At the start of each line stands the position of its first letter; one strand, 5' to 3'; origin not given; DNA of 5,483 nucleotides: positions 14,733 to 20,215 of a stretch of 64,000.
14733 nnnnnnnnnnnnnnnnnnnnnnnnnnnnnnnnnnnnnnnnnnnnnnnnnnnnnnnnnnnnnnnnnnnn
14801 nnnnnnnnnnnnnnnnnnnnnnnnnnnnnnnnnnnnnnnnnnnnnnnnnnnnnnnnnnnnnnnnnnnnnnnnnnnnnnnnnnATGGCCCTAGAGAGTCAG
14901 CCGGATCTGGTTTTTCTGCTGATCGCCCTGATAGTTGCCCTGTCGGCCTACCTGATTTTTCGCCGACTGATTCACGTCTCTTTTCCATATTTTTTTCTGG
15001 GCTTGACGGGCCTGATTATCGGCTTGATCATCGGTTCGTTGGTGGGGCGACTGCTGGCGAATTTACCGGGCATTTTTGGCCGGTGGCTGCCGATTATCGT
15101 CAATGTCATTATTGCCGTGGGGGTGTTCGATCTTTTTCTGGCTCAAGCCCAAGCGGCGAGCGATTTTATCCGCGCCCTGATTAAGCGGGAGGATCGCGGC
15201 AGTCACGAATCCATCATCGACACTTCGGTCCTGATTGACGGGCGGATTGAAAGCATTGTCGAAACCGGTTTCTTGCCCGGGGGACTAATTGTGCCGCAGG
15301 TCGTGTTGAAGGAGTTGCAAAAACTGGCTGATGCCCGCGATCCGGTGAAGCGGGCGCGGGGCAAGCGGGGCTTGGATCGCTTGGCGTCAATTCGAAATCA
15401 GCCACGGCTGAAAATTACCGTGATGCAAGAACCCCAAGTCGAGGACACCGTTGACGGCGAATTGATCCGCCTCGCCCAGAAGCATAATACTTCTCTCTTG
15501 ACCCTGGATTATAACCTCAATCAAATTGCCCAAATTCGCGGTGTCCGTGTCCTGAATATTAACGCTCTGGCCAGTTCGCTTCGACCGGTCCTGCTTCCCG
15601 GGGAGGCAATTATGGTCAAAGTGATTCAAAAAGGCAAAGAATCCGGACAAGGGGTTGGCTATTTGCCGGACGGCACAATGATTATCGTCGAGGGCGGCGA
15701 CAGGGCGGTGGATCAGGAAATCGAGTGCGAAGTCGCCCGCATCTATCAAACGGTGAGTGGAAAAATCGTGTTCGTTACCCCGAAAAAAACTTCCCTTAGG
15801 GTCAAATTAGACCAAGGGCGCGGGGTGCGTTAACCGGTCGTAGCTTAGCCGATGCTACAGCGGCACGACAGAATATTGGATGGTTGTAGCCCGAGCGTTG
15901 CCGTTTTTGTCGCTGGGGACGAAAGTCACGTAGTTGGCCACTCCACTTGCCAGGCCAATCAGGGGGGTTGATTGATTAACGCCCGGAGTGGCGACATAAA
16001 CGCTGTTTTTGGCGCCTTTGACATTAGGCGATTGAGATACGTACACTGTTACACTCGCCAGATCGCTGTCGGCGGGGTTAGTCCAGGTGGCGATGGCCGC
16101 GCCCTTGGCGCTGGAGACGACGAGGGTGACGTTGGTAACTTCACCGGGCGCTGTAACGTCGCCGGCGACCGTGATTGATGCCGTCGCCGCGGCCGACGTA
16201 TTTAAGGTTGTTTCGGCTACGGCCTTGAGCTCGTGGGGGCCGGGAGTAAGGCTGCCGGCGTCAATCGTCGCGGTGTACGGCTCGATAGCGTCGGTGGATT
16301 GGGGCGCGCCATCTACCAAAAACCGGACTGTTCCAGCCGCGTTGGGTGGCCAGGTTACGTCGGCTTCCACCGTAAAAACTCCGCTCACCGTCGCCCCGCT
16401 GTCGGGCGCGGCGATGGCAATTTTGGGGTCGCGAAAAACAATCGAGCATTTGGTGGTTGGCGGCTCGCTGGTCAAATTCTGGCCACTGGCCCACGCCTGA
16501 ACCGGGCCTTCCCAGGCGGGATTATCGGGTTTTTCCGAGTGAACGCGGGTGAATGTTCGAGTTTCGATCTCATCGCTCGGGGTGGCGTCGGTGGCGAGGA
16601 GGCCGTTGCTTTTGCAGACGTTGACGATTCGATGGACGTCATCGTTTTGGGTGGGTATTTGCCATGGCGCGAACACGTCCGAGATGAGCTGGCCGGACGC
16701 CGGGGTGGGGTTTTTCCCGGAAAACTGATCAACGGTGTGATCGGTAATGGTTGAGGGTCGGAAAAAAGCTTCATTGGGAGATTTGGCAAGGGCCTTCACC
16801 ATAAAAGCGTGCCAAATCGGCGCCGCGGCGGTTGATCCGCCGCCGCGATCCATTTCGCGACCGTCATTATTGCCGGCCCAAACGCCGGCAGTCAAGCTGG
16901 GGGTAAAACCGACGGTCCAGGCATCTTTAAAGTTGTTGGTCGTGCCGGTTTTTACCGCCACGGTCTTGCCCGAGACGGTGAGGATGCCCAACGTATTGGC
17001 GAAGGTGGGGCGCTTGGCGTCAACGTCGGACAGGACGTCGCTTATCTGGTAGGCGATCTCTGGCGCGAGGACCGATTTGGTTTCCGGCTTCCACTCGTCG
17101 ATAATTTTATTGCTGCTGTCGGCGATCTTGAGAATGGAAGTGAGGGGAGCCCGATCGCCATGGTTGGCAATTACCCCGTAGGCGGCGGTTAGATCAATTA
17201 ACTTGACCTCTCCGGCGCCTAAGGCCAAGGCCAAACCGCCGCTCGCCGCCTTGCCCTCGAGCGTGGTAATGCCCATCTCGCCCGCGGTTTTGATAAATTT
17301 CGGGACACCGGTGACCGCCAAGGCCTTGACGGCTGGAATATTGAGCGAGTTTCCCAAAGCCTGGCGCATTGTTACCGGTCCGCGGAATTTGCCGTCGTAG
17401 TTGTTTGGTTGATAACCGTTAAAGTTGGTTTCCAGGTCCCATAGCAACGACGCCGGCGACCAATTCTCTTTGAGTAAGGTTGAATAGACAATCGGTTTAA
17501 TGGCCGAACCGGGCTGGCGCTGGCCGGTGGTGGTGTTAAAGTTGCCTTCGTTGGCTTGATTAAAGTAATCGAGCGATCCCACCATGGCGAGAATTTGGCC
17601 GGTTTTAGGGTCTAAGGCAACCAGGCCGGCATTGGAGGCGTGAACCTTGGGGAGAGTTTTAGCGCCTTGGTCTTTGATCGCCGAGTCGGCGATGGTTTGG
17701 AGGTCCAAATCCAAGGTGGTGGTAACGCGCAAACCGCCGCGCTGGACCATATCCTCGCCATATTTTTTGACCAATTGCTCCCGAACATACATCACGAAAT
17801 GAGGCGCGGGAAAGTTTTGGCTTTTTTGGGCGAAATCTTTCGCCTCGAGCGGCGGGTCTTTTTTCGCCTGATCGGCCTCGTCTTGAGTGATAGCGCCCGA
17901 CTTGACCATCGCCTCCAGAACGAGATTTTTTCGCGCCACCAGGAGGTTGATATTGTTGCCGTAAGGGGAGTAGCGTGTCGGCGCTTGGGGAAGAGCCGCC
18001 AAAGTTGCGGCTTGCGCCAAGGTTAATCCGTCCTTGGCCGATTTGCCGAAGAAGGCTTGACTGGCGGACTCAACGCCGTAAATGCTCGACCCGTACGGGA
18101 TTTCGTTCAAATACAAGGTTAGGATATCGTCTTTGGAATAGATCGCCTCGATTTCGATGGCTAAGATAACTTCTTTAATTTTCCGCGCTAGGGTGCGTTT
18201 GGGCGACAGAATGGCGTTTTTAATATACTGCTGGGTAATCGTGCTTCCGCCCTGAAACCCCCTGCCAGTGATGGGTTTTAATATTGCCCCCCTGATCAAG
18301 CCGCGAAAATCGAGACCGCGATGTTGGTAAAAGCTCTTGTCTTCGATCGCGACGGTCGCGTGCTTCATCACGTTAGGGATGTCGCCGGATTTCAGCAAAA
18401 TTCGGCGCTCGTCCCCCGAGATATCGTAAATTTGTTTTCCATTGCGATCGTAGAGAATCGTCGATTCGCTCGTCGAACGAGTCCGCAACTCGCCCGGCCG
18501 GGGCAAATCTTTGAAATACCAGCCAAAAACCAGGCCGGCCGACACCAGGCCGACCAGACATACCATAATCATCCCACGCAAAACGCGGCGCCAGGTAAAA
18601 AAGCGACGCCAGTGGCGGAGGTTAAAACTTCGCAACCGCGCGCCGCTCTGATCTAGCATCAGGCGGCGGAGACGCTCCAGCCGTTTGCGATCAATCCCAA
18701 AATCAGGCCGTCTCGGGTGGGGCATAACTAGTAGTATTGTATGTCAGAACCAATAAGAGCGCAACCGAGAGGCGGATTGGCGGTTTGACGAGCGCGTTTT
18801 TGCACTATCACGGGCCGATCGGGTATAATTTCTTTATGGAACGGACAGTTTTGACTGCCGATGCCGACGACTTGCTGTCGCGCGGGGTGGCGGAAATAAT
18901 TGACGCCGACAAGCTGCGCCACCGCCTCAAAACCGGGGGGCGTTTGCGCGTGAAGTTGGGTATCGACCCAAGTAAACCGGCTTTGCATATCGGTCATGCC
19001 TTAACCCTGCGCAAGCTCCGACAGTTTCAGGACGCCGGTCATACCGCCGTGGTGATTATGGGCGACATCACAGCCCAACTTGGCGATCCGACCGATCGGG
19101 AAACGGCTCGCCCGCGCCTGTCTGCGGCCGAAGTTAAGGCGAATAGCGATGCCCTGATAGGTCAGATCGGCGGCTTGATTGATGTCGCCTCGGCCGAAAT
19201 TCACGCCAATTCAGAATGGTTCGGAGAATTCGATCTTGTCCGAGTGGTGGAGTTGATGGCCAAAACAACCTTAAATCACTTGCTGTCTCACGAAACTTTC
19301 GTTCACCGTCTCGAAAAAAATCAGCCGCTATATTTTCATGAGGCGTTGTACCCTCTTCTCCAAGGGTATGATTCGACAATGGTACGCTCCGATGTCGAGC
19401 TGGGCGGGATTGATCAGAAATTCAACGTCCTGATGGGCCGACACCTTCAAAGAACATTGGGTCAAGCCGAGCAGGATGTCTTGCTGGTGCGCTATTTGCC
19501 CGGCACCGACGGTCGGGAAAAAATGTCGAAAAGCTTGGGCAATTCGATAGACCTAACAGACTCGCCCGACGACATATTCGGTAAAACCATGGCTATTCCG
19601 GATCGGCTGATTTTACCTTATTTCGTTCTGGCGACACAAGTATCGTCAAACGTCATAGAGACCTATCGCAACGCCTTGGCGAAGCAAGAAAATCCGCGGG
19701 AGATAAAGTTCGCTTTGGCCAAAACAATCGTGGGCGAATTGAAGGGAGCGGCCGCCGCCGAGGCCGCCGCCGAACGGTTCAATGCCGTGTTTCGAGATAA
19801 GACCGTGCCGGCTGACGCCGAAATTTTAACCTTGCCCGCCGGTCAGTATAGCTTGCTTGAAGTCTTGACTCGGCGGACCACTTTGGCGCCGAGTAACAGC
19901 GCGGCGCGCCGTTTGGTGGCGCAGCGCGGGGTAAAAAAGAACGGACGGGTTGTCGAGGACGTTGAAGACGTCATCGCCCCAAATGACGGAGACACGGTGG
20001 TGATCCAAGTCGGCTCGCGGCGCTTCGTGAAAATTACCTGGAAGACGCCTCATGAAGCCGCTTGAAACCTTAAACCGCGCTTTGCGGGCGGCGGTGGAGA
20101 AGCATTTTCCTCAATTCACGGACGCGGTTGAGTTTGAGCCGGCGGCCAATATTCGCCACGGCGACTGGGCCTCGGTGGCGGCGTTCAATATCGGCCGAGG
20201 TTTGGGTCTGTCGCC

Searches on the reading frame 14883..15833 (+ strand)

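Call 18: search_protein_families(library=pfam, proteins=[window:14883-15833:+], max_evalue=0.001)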
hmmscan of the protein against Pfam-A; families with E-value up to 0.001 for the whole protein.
window:14883-15833:+ (316 aa): 2 families
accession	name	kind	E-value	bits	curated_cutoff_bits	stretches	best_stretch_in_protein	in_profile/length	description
PF01850.27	PIN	-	1.3e-05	26.2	23.6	1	111-216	2-118/120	PIN domain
PF13638.12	PIN_4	-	0.00026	21.7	21.9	0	111-225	2-130/132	PIN domain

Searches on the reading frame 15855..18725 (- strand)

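Call 18: search_protein_families(library=pfam, proteins=[window:15855-18725:-], max_evalue=0.001)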
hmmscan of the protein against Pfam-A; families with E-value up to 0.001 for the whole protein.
window:15855-18725:- (956 aa): 4 families
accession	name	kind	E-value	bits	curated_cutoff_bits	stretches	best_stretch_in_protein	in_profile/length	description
PF00912.28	Transgly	-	1.9e-57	194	27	1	96-273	2-177/178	Transglycosylase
PF00905.27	Transpeptidase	-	1.6e-24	87.1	22.1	1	368-642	3-298/299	Penicillin binding protein transpeptidase domain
PF17957.7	Big_7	-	5.8e-11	43.3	24.1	1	767-835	1-70/70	Bacterial Ig domain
PF16323.11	DUF4959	-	8.5e-05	23.3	32.9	1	854-913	13-71/106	Domain of unknown function (DUF4959)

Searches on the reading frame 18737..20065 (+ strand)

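Call 18: search_protein_families(library=pfam, proteins=[window:18737-20065:+], max_evalue=0.001)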
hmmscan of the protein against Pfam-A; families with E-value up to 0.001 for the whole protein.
window:18737-20065:+ (442 aa): 3 families
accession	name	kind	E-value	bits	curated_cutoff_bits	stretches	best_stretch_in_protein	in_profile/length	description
PF00579.31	tRNA-synt_1b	-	4.5e-68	230.2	21.1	1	67-352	3-291/292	tRNA synthetases class I (W and Y)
PF01479.30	S4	-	0.00017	21.7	22.8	1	379-417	8-46/48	S4 domain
PF22421.1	SYY_C-terminal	-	0.00062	20.1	27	0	364-430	12-80/83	Tyrosine--tRNA ligase SYY-like C-terminal domain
